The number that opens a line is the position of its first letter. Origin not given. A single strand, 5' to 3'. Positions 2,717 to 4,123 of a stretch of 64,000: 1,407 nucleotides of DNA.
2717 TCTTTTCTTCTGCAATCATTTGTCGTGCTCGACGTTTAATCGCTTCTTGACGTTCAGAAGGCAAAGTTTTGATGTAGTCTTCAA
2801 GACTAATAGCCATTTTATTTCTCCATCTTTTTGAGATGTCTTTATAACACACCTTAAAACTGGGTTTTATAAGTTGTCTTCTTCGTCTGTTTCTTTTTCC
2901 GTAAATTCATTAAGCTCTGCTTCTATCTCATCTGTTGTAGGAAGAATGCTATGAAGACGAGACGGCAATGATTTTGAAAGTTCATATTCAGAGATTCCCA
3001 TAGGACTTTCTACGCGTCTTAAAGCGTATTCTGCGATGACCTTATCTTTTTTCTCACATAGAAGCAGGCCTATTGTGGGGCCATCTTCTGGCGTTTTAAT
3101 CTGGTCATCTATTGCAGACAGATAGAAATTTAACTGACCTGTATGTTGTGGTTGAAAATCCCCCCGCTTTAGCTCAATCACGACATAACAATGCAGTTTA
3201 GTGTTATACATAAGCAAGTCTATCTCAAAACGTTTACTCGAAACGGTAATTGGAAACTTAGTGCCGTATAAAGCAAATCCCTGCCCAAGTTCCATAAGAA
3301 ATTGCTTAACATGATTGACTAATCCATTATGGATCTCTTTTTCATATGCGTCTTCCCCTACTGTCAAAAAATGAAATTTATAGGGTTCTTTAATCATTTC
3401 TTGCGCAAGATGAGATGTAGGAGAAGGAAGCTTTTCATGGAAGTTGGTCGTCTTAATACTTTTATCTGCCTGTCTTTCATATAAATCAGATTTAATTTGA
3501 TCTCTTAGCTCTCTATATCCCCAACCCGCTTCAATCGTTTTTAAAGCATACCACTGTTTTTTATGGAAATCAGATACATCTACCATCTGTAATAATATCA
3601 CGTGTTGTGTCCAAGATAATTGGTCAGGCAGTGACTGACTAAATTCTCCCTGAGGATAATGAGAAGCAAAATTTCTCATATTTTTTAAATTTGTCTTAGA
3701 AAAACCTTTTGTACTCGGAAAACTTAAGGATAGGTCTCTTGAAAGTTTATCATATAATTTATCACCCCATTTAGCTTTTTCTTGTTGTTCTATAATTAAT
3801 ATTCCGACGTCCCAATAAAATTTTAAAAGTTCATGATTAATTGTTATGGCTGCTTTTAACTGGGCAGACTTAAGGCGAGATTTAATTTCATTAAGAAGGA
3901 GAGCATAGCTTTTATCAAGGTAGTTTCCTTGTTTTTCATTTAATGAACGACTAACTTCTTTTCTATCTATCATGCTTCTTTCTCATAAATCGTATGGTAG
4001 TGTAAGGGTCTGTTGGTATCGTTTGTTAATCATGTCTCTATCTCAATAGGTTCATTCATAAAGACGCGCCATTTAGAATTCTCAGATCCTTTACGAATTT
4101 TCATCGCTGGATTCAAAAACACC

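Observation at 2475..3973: DUF1016/YhcG-type PD-(D/E)xK nuclease in operon with an XRE/HigA-like HTH gene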

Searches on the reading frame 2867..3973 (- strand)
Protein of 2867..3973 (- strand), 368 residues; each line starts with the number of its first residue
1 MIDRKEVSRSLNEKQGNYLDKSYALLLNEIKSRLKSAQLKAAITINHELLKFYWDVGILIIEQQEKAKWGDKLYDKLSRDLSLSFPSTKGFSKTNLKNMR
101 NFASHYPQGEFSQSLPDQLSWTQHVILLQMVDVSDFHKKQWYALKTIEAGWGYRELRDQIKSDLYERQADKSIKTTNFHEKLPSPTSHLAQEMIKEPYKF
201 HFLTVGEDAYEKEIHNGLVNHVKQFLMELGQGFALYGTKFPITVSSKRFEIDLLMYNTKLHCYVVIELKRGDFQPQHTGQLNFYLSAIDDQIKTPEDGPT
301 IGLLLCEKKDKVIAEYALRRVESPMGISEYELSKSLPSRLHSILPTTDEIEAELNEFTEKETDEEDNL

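Call 3: search_protein_families(library=pfam, proteins=[window:2867-3973:-], max_evalue=0.01)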
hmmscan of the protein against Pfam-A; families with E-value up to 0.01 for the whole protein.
window:2867-3973:- (368 aa): 3 families
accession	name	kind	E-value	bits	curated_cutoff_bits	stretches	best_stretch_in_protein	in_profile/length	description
PF06250.17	YhcG_C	-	3.3e-56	189.9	32.5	1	191-344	1-156/157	YhcG PDDEXK nuclease domain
PF17761.7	DUF1016_N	-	2.6e-39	134.9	32.8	1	29-167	1-137/137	DUF1016 N-terminal domain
PF13588.12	HSDR_N_2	-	0.0052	17.3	25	0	239-288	27-78/110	Type I restriction enzyme R protein N terminus (HSDR_N)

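Call 4: search_protein_families(library=ncbifam, proteins=[window:2867-3973:-], max_evalue=0.01)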
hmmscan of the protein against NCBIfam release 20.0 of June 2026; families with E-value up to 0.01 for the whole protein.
window:2867-3973:- (368 aa): 0 families

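Call 5: search_protein_families(library=padloc, proteins=[window:2867-3973:-], max_evalue=0.01)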
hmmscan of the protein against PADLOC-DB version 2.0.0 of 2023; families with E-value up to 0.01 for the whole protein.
window:2867-3973:- (368 aa): 31 families (the best 25 are shown)
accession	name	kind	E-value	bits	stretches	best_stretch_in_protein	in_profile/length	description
PDLC04795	PDC-S02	-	8.9e-127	421.1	1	18-358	19-354/357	-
PDLC04831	PDC-S02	-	6e-125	415.3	1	18-361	6-344/346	-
PDLC04810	PDC-S02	-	4.4e-123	409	1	19-356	7-352/355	-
PDLC04803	PDC-S02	-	6.7e-89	296.1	1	87-356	6-264/269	-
PDLC04807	PDC-S02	-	4.9e-85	283.8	1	20-360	10-341/351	-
PDLC04826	PDC-S02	-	5.9e-72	239.9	1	18-234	6-217/222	-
PDLC04813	PDC-S02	-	4.9e-67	223.2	1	189-358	3-171/175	-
PDLC04822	PDC-S02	-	4.6e-61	205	1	24-311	11-289/294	-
PDLC04827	PDC-S02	-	2.6e-49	165.9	1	20-242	7-227/234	-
PDLC04820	PDC-S02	-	2.3e-48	163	1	22-355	25-317/332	-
PDLC04811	PDC-S02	-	3.7e-46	155.1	1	19-185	8-169/172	-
PDLC04798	PDC-S02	-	1.2e-45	154.3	1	193-358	50-217/222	-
PDLC04804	PDC-S02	-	1.7e-42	143.4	1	20-209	8-193/203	-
PDLC04800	PDC-S02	-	4.9e-37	125.2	1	20-132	8-120/129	-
PDLC04812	PDC-S02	-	2.7e-26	90.3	1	22-168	7-149/151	-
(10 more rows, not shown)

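Call 6: find_encoding_contigs(protein=window:2867-3973:-, flank=6000, max_places=8)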
Protein window:2867-3973:- (368 aa): 4 contigs read that carry it; 2 places shown.
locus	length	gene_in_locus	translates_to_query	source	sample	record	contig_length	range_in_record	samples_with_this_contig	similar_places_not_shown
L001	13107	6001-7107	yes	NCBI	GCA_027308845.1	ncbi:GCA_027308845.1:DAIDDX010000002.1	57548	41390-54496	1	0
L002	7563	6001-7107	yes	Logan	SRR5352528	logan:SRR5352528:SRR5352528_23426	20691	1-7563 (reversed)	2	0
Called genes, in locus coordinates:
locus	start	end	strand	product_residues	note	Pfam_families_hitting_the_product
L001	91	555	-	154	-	PF10996:Beta-Casp, PF07521:RMMBL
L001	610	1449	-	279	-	PF00753:Lactamase_B, PF23023:Anti-Pycsar_Apyc1 (faint), PF16661:Lactamase_B_6, PF12706:Lactamase_B_2, PF10996:Beta-Casp (weak)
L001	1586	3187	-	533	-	PF00916:Sulfate_transp, PF16983:MFS_MOT1 (weak)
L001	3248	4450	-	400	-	PF07690:MFS_1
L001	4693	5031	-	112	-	PF00583:Acetyltransf_1, PF13508:Acetyltransf_7, PF13673:Acetyltransf_10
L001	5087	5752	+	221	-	PF22823:MrpR_C_cat (faint), PF00589:Phage_integrase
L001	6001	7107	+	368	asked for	PF17761:DUF1016_N, PF06250:YhcG_C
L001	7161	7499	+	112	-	-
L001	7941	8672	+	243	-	PF00293:NUDIX (weak)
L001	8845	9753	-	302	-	-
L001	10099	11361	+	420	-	PF07690:MFS_1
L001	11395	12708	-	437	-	PF07690:MFS_1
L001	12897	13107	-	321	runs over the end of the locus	PF00056:Ldh_1_N, PF02866:Ldh_1_C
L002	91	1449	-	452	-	PF00753:Lactamase_B, PF23023:Anti-Pycsar_Apyc1 (faint), PF12706:Lactamase_B_2, PF16661:Lactamase_B_6, PF10996:Beta-Casp, PF07521:RMMBL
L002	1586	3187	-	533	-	PF00916:Sulfate_transp, PF16983:MFS_MOT1 (weak)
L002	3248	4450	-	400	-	PF07690:MFS_1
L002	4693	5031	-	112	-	PF00583:Acetyltransf_1, PF13508:Acetyltransf_7, PF13673:Acetyltransf_10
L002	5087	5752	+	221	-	PF22823:MrpR_C_cat (faint), PF00589:Phage_integrase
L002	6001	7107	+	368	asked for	PF17761:DUF1016_N, PF06250:YhcG_C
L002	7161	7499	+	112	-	-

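Call 16: find_homologous_proteins(query=window:2867-3973:-, max_evalue=1e-10)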
Query window:2867-3973:- (368 aa): 4204 proteins with E <= 1e-10 among 6528 candidates; the best 120 are listed.
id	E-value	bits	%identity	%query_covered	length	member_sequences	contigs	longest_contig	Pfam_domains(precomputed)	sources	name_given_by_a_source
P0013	1.2e-244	829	100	100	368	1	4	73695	PF17761.8,PF06250.18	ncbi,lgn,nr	ncbi:MAG: hypothetical protein B7Y25_00055 [Alphaproteobacteria bacterium 16-39-46]|nr:MAG: hypothet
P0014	4.1e-212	722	87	99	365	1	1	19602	PF17761.8,PF06250.18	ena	-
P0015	6.0e-195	665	81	98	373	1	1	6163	PF17761.8,PF06250.18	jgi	jgi:predicted nuclease of restriction endonuclease-like (RecB) superfamily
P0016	3.0e-179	614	73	97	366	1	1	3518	PF17761.8,PF06250.18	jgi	jgi:predicted nuclease of restriction endonuclease-like (RecB) superfamily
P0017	4.8e-178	610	74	96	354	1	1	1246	PF17761.8,PF06250.18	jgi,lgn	jgi:predicted nuclease of restriction endonuclease-like (RecB) superfamily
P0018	8.1e-178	609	74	95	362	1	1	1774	PF17761.8,PF06250.18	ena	-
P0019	5.7e-177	606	75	94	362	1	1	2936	PF17761.8,PF06250.18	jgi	jgi:predicted nuclease of restriction endonuclease-like (RecB) superfamily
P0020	7.7e-177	606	76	93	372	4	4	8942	PF17761.8,PF06250.18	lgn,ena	-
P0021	1.6e-176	605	75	93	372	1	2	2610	PF17761.8,PF06250.18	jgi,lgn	jgi:predicted nuclease of restriction endonuclease-like (RecB) superfamily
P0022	2.0e-176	605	73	98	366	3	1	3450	PF17761.8,PF06250.18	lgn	-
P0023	8.4e-176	602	72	93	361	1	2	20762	PF17761.8,PF06250.18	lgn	-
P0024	7.5e-175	599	75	93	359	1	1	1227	PF17761.8,PF06250.18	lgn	-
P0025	1.1e-174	599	74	94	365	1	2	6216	PF17761.8,PF06250.18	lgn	-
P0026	1.7e-174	598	74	93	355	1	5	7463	PF17761.8,PF06250.18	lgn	-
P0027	1.9e-174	598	73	96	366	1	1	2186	PF17761.8,PF06250.18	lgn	-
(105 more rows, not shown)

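Call 20: find_encoding_contigs(protein=P0014, flank=5000, max_places=3)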
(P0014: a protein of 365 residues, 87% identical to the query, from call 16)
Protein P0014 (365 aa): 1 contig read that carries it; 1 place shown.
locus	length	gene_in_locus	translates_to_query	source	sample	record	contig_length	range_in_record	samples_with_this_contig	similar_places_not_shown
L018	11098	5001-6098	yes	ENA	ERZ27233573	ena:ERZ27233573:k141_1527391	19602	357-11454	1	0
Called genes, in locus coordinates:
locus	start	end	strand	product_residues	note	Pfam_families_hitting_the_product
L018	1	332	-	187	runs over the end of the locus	PF00083:Sugar_tr, PF07690:MFS_1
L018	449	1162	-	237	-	-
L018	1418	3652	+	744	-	-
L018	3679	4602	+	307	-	PF00437:T2SSE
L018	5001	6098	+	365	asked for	PF17761:DUF1016_N, PF06250:YhcG_C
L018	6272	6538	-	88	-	PF00216:Bac_DNA_binding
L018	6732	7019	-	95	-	-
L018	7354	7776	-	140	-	PF00583:Acetyltransf_1, PF13673:Acetyltransf_10, PF13508:Acetyltransf_7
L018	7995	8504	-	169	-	PF00691:OmpA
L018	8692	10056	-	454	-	PF04052:TolB_N, PF26550:Tricorn_2nd, PF00930:DPPIV_N (faint), PF26549:Tricorn_N, PF07676:PD40, PF26550:Tricorn_2nd, PF26549:Tricorn_N (weak)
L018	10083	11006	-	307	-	-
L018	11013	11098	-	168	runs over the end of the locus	PF02472:ExbD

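Call 21: find_encoding_contigs(protein=P0015, flank=5000, max_places=3)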
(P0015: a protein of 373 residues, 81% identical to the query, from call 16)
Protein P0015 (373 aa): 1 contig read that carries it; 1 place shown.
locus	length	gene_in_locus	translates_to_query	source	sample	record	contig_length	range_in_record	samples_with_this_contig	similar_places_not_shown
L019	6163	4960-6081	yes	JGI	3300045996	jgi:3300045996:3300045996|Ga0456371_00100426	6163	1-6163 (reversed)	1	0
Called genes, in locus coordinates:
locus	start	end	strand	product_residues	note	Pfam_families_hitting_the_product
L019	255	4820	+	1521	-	PF03389:MobA_MobL, PF01443:Viral_helicase1 (faint), PF13245:AAA_19, PF13604:AAA_30, PF22232:TraI_hel_assoc_N (faint), PF23639:DUF7146, PF13362:Toprim_3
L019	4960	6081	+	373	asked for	PF17761:DUF1016_N, PF06250:YhcG_C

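Call 22: find_related_loci(query=A1, collection=genome_contigs, flank=3000)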
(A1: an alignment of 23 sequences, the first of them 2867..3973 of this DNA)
Query A1 (368 aa) in genome_contigs; peptide patterns used: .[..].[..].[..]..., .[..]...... (x = any residue, [..] = any of these).
120 stretches matched a pattern; 105 encode a relative of the query (tblastn E <= 1e-3); the best 80 are kept; 80 distinct loci.
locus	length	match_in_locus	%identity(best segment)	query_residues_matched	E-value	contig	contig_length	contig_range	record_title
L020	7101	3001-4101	73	4-367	0e+0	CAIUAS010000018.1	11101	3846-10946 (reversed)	MAG: uncultured Gammaproteobacteria bacterium isolate Ki2-D3_bin-1368 genome assembly, contig: bin-1368:018/376, whole g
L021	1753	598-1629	74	18-361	0e+0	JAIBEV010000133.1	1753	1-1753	MAG: Candidatus Paracaedibacteraceae bacterium isolate BC_maxbin.023 BC_k141_104854, whole genome shotgun sequence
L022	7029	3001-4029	73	18-360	4e-177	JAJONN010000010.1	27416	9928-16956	MAG: Alphaproteobacteria bacterium isolate C_No_T20_B_bin.42 scaffold_1905, whole genome shotgun sequence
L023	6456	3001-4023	72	20-360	1e-175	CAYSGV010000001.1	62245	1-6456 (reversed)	MAG TPA_asm: uncultured Gammaproteobacteria bacterium isolate SRP262948_co1_210 genome assembly, contig: NODE_472_length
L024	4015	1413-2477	72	18-365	0e+0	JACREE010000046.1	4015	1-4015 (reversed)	MAG: Gammaproteobacteria bacterium isolate NC_groundwater_1691_Pr3_B-0.1um_42_13 SR-2_scaffold_141_2153822, whole genome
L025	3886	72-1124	70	8-359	1e-180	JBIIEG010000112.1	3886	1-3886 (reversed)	MAG: Gammaproteobacteria bacterium isolate ME2000-09-26pf_3300044610_group1_bin139 Rohwer_bin2491_scaffold_30597_c1, who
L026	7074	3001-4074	70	5-360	6e-173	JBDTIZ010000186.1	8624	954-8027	MAG: Gammaproteobacteria bacterium isolate cluster2_bin.40 k127_5358181, whole genome shotgun sequence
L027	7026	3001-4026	69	19-362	5e-172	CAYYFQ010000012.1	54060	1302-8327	MAG TPA_asm: uncultured Gammaproteobacteria bacterium isolate SRP342105_co2_400 genome assembly, contig: NODE_532_length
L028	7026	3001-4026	70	18-359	1e-166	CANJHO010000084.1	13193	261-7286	MAG: Legionellaceae bacterium isolate RH-20apr16-427 genome assembly, contig: RH-20APR16-C9432, whole genome shotgun seq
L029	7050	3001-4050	68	18-367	3e-166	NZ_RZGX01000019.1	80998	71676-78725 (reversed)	Legionella qingyii strain km489 contigs19, whole genome shotgun sequence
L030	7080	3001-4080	67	1-358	8e-165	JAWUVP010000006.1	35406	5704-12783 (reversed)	MAG: Gammaproteobacteria bacterium isolate HBSea_ice_MAG142 BAT.142_93860_flag=0_multi=34.6992_len=35406, whole genome s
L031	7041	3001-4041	66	18-364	3e-163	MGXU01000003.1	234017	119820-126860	MAG: Gammaproteobacteria bacterium RIFCSPHIGHO2_12_FULL_36_30 rifcsphigho2_12_scaffold_18, whole genome shotgun sequence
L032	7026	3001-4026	69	19-360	6e-163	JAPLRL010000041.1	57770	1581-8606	MAG: Gammaproteobacteria bacterium isolate LacPavin_0419_WC53_MAG_44_22 LacPavin_0419_WC53_scaffold_455755, whole genome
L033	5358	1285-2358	67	14-366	3e-163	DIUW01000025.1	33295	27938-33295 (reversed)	MAG TPA_asm: Legionellaceae bacterium UBA6148 UBA6148_contig_3945, whole genome shotgun sequence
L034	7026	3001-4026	62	18-360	4e-145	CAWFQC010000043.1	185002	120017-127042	MAG: uncultured Gammaproteobacteria bacterium isolate MFD01633.bin.2.38 genome assembly, contig: contig_61021, whole gen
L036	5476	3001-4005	62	19-355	1e-144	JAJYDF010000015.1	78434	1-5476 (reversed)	MAG: Proteobacteria bacterium isolate BP9.bin86 NODE_440_length_78434_cov_2.305745, whole genome shotgun sequence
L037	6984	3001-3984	60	19-346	2e-139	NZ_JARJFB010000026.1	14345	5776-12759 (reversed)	Candidatus Megaera venefica strain Sr 2-6 Mvenefica_026, whole genome shotgun sequence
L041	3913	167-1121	59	19-346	3e-114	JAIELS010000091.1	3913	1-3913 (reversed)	MAG: Sphingobacteriaceae bacterium isolate co.spades.CONCOCT.1kb_108 c_000000000774, whole genome shotgun sequence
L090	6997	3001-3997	78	27-359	2e-77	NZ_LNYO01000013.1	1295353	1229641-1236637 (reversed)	Legionella nautarum strain ATCC 49506 Lnau_ctg013, whole genome shotgun sequence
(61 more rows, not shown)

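Call 29: search_protein_families(library=pfam, alignment_id=A2, max_evalue=0.00001)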
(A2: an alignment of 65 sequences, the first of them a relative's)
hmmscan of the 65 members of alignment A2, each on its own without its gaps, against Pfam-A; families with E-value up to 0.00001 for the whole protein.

A. member 1, L020:4463-5530:+ (356 aa): 1 family
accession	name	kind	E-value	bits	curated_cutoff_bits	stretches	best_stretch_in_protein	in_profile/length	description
PF01594.21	AI-2E_transport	-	4.2e-65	220.5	34.3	1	20-345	3-326/327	AI-2E family transporter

B. families by the number of members that match (of 65 scanned): 49 families (the first 25 are shown)
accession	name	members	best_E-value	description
PF02384.22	N6_Mtase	8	2.5e-68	N-6 DNA Methylase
PF07669.17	Eco57I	7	3.8e-23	Eco57I restriction-modification methylase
PF00589.27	Phage_integrase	6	4.2e-34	Phage integrase family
PF12161.14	HsdM_N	6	1.9e-12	HsdM N-terminal domain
PF13356.12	Arm-DNA-bind_3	5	4.8e-12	Arm DNA-binding domain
PF24624.1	Int_N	5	2.8e-09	Phage integrase, N-terminal domain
PF00270.35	DEAD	4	2.3e-10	DEAD/DEAH box helicase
PF04851.21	ResIII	3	1.9e-26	Type III restriction enzyme, res subunit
PF01170.24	UPF0020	3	2.9e-10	RMKL-like, methyltransferase domain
PF00521.26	DNA_topoisoIV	2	1.2e-129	DNA gyrase/topoisomerase IV, subunit A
PF05661.17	DUF808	2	5.5e-115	Protein of unknown function (DUF808)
PF22548.2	AEP-TOTE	2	2.9e-99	TOTE conflict system, Archaeo-Eukaryotic Primase domain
PF10412.15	TrwB_AAD_bind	2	1.4e-97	Type IV secretion-system coupling protein DNA-binding domain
PF01420.25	Methylase_S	2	2.3e-40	Type I restriction modification DNA specificity domain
PF02534.20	T4SS-DNA_transf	2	5.3e-24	Type IV secretory system Conjugative DNA transfer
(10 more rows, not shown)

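Call 30: search_protein_families(library=pfam, alignment_id=A3, max_evalue=0.00001)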
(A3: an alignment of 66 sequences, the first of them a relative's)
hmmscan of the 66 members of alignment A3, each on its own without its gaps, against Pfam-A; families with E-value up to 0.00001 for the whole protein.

A. member 1, L018:3679-4599:+ (307 aa): 1 family
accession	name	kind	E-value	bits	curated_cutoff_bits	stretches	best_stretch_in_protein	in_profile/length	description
PF00437.27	T2SSE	-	3.5e-25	88.9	24.9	1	105-249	106-249/370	Type II/IV secretion system protein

B. families by the number of members that match (of 66 scanned): 75 families (the first 25 are shown)
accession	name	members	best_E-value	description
PF02384.22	N6_Mtase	5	3.3e-119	N-6 DNA Methylase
PF17761.7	DUF1016_N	5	5.9e-45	DUF1016 N-terminal domain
PF12161.14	HsdM_N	5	1.2e-19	HsdM N-terminal domain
PF01555.25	N6_N4_Mtase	4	6.6e-31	DNA methylase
PF01420.25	Methylase_S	4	7.9e-25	Type I restriction modification DNA specificity domain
PF00204.31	DNA_gyraseB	3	4.2e-36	DNA gyrase B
PF00986.26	DNA_gyraseB_C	3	1.6e-22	DNA gyrase B subunit, carboxyl terminus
PF20467.3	MmeI_C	3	7.1e-18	MmeI, C-terminal domain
PF02518.31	HATPase_c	3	1.5e-14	Histidine kinase-, DNA gyrase B-, and HSP90-like ATPase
PF01751.28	Toprim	3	7.3e-13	Toprim domain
PF07669.17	Eco57I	3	4.3e-08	Eco57I restriction-modification methylase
PF20473.4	MmeI_Mtase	2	3.1e-111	MmeI, DNA-methyltransferase domain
PF13507.12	GATase_5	2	9.6e-104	CobB/CobQ-like glutamine amidotransferase domain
PF22689.1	FGAR-AT_PurM_N-like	2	1.4e-81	FGAR-AT PurM_N-like domain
PF20466.3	MmeI_TRD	2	1.8e-81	MmeI, target recognition domain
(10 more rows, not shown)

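Call 42: search_solved_structures(query=A1, max_evalue=0.1)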
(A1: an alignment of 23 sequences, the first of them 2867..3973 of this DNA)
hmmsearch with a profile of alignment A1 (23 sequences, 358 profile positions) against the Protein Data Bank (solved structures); distinct sequences matched with E-value up to 0.1: 0.

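Call 63: predict_structure(alignment_id=A1)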
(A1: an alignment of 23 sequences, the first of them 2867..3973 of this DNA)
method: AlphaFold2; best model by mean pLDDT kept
length: 368 residues; sequences in the alignment: 23
mean_pLDDT: 61.0   pTM: 0.40
mean pLDDT of the five models: 61.0, 59.9, 57.7, 50.8, 48.4
residues with pLDDT >= 90: 6; 70-90: 163; 50-70: 62; < 50: 137
segments of 3 or more residues with pLDDT < 50: 1-16, 165-211, 229-231, 270-274, 306-368
pLDDT, mean of each block of 10 residues (from residue 1): 44 51 72 76 83 90 80 85 79 88 86 74 82 72 79 73 49 36 42 36 35 55 55 71 73 75 67 50 71 75 45 36 29 28 35 38 42
secondary structure, 60 per line:
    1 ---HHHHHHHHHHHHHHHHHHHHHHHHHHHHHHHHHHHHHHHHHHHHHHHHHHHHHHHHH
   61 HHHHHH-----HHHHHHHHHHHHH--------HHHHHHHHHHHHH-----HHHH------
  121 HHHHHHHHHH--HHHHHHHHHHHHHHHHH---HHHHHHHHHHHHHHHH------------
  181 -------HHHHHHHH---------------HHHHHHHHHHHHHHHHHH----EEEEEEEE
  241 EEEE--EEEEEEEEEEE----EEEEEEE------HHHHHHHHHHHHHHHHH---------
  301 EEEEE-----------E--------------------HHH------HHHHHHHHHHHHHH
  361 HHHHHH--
elements in order: H4-66 H72-84 H93-105 H111-114 H121-130 H133-149 H153-168 H188-195 H211-228 E233-244 E247-257 E262-268 H275-291 E301-305 H347-366

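Call 66: fold_search(model_id=the predicted structure, library=pdb)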
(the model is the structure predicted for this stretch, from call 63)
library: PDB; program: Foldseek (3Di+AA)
matches with E <= 10: 438; with E <= 0.001: 1
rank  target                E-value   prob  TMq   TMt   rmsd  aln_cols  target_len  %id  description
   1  9np6_A                5.8e-04  1.00  0.20  0.09  10.1       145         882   18  Cryo-EM structure of AdnA(D934A)-AdnB(D1014A) in complex with AMPPNP and blunt end DNA (released 2025-03-19)
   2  6ppr_A                2.4e-03  1.00  0.19  0.10  10.3       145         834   20  Cryo-EM structure of AdnA(D934A)-AdnB(D1014A) in complex with AMPPNP and DNA (released 2019-11-20)
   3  2vld_A                3.6e-03  1.00  0.21  0.32   5.5       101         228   20  crystal structure of a repair endonuclease from Pyrococcus abyssi (released 2009-05-19)
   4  5zyt_D                3.6e-03  0.96  0.19  0.29  17.1       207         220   15  Crystal structure of human MGME1 with 3' overhang double strand DNA3 (released 2018-09-19)
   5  8xa9_B                3.8e-03  0.96  0.19  0.29  16.1       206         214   15  Human MGME1 in complex with 5'-overhang DNA (released 2024-03-20)
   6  9iac_A                4.0e-03  1.00  0.17  0.22   7.0       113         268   12  Structure of the Argonaute-associated Cas4 family protein 1 (ACE1) from Microcystis aeruginosa (MaACE1) (released 2025-04-23)
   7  9iab_A                4.3e-03  0.98  0.19  0.25  10.3       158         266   12  Structure of the Argonaute-associated Cas4 family protein 1 (ACE1) from Chroococcidiopsis thermalis (CtACE1) (released 2025-04-23)
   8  5zyv_A                5.4e-03  0.91  0.18  0.29  15.3       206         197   14  Crystal structure of human MGME1 with single strand DNA2 and Ca2+ (released 2018-09-19)
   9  9iab_B                5.4e-03  0.87  0.19  0.26  20.7       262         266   12  Structure of the Argonaute-associated Cas4 family protein 1 (ACE1) from Chroococcidiopsis thermalis (CtACE1) (released 2025-04-23)
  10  5zyt_C                5.7e-03  0.94  0.19  0.29  17.2       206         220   14  Crystal structure of human MGME1 with 3' overhang double strand DNA3 (released 2018-09-19)
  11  4ic1_G                8.6e-03  0.99  0.18  0.31   6.9       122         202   17  Crystal structure of SSO0001 (released 2013-01-16)
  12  6xl1_A                8.6e-03  0.94  0.18  0.18  13.3       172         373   15  crystal structure of cA4-activated Card1(D294N) (released 2020-12-30)
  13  6p4w_B                1.3e-02  0.97  0.19  0.18   9.3       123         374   15  XPB helicase in a complex with truncated Bax1 from Sulfurisphaera tokodaii at 2.96 Angstrom resolution (released 2020-06-03)
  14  4ic1_B                1.4e-02  1.00  0.19  0.32   6.5       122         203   18  Crystal structure of SSO0001 (released 2013-01-16)
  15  2inb                  1.5e-02  1.00  0.19  0.47   3.4        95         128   14  Crystal structure of an XisH family protein (ZP_00107633.1) from Nostoc punctiforme PCC 73102 at 1.60 A resolution (released 2006-10-24)
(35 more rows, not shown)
